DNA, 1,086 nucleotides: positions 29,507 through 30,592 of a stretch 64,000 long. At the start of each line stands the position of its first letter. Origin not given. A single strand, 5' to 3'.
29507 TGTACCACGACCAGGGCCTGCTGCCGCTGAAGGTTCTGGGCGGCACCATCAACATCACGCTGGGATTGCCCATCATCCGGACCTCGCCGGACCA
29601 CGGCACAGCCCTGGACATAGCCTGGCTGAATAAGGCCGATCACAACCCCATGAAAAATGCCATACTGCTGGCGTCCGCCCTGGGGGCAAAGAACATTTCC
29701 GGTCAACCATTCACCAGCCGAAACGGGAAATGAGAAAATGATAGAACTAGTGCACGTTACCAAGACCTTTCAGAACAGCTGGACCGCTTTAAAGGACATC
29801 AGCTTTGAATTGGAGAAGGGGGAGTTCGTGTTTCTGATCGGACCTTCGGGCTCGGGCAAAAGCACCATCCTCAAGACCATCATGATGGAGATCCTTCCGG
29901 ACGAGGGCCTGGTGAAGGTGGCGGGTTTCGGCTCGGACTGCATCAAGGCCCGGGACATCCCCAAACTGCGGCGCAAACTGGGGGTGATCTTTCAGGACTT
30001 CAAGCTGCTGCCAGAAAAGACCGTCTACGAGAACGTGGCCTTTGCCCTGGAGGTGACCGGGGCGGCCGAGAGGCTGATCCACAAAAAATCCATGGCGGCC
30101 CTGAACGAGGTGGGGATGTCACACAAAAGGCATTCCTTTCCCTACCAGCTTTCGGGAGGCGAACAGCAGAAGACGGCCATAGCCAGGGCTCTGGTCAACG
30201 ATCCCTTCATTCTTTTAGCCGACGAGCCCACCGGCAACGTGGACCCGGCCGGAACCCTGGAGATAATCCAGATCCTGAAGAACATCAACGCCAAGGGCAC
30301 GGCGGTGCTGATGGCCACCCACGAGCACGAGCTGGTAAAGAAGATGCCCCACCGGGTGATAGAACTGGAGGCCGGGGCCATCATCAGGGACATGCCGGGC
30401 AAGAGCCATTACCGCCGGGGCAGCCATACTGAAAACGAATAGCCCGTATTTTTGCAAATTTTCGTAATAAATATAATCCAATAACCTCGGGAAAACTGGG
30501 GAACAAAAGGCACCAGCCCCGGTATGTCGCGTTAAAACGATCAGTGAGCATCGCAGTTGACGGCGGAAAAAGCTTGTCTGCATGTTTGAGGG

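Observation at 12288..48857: Six copies of a ~280-380-nt dispersed repeat with terminal inverted repeats and compensatory stem mutations: MITE-like element or structured ncRNA family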

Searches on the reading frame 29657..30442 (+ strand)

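Call 35: search_protein_families(library=pfam, proteins=[window:29657-30442:+])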
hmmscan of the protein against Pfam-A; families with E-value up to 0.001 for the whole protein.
window:29657-30442:+ (261 aa): 9 families
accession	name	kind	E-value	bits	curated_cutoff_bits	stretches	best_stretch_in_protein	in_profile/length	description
PF00005.33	ABC_tran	-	4.5e-35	121.7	25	1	45-192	1-136/137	ABC transporter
PF13304.12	AAA_21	-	8.6e-08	33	27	0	57-75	1-19/304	AAA domain, putative AbiEii toxin, Type IV TA system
PF02463.25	SMC_N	-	1.1e-05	25.4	40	1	55-235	24-209/220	RecF/RecN/SMC N terminal domain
PF13555.12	AAA_29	-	1.6e-05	25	27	1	42-81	9-48/61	P-loop containing region of AAA domain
PF25199.1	nSTAND_NTPase5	-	2.8e-05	24.4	34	1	53-81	39-67/145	Novel STAND NTPase 5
PF20720.3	nSTAND3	-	4.1e-05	23.8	27.2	1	45-88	7-51/155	Novel STAND NTPase 3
PF13191.12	AAA_16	-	4.7e-05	24.4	32.6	1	55-101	24-64/167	AAA ATPase domain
PF03193.22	RsgA_GTPase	-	0.0002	21.6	30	1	33-78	85-129/174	RsgA GTPase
PF13401.12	AAA_22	-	0.00046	20.9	27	0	56-100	6-33/130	AAA domain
